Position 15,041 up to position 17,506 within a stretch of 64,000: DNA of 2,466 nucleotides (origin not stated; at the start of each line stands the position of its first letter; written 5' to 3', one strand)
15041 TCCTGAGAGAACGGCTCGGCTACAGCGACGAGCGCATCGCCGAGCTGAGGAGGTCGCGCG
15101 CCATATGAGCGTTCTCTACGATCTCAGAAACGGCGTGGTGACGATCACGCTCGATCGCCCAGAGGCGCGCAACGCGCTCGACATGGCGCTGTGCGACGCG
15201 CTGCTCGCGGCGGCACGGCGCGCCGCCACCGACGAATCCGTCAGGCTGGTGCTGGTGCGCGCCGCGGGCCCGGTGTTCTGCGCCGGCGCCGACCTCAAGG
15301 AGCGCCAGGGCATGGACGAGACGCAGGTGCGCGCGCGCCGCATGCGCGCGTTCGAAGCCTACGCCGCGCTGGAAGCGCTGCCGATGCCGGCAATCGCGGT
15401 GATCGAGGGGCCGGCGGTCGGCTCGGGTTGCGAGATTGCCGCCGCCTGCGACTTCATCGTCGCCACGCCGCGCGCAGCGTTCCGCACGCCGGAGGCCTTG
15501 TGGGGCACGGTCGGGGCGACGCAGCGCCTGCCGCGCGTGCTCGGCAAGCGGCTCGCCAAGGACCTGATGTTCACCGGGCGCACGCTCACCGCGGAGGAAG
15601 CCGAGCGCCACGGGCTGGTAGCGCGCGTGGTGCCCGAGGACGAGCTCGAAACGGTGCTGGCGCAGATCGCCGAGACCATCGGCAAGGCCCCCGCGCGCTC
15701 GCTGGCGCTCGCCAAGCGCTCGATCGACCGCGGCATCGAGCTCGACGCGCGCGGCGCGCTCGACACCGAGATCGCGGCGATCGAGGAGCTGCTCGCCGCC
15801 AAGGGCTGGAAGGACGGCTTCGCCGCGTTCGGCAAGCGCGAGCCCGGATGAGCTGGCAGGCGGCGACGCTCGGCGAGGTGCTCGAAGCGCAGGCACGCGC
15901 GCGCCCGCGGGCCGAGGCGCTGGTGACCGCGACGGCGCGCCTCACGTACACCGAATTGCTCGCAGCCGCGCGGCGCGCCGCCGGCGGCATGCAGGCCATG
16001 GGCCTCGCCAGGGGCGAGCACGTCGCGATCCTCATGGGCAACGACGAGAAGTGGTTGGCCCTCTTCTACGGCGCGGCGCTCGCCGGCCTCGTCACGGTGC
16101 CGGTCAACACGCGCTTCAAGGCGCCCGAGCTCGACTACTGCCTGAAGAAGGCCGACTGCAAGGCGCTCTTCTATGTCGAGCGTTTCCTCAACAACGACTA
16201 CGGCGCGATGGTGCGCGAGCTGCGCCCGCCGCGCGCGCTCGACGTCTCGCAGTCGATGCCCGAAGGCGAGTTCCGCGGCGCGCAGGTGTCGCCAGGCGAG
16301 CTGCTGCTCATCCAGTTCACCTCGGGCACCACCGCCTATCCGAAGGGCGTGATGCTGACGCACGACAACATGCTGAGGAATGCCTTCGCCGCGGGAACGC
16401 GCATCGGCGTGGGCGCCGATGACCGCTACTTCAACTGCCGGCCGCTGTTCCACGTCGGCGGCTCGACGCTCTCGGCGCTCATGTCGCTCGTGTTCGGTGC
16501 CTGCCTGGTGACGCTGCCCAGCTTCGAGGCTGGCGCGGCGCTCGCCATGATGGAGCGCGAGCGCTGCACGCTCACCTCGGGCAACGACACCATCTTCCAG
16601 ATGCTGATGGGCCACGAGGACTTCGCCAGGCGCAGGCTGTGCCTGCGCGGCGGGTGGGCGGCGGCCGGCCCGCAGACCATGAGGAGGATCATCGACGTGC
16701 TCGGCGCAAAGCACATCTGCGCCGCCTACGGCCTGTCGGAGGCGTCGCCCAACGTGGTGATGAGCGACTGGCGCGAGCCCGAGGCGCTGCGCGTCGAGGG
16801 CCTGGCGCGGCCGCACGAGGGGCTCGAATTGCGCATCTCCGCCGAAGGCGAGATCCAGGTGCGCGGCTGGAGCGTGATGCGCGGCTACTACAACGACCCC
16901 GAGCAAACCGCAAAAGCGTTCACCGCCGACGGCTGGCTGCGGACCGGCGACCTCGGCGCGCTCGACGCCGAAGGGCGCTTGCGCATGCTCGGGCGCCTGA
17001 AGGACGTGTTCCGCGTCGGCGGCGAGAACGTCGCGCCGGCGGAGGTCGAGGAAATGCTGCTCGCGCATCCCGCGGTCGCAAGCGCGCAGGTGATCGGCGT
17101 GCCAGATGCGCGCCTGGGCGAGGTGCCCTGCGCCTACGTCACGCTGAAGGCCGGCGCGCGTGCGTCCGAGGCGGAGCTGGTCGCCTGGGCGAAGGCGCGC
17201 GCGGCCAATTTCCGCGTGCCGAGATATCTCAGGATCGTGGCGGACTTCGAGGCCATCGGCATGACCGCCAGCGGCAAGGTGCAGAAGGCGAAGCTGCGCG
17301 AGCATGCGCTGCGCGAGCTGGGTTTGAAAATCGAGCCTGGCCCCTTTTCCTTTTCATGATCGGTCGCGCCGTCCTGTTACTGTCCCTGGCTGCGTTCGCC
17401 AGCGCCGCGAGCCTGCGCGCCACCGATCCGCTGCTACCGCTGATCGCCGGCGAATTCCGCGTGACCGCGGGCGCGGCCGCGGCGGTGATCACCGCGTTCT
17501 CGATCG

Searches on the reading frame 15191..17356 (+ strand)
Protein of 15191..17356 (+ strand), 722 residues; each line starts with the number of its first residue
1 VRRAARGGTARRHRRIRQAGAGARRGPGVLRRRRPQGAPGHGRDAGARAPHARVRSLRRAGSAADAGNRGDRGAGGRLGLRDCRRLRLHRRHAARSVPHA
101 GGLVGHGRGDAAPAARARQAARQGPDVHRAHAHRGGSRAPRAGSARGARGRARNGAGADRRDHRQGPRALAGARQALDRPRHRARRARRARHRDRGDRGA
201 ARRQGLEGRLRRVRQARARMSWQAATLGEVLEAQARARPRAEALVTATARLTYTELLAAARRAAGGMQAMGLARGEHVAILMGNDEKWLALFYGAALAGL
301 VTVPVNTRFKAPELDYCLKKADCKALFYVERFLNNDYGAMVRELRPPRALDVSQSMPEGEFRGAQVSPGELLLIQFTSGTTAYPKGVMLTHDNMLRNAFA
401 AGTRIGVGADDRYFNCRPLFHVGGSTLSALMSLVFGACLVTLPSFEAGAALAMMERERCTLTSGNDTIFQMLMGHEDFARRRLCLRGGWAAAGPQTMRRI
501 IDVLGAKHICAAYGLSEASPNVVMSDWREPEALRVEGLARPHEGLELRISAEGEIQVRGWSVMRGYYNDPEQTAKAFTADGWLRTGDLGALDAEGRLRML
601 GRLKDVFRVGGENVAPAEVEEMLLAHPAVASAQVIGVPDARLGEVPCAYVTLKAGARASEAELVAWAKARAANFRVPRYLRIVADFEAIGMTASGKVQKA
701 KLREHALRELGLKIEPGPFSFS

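Call 48: search_protein_families(library=pfam, proteins=[window:15191-17356:+], max_evalue=0.00001)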
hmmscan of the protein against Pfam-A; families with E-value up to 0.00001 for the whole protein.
window:15191-17356:+ (722 aa): 2 families
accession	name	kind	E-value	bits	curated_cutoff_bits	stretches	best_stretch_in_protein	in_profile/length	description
PF00501.34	AMP-binding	-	1.4e-67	228.6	29.9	1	231-567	1-384/384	AMP-binding enzyme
PF13193.12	AMP-binding_C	-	2e-17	64.3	24.5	1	618-696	1-76/76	AMP-binding enzyme C-terminal domain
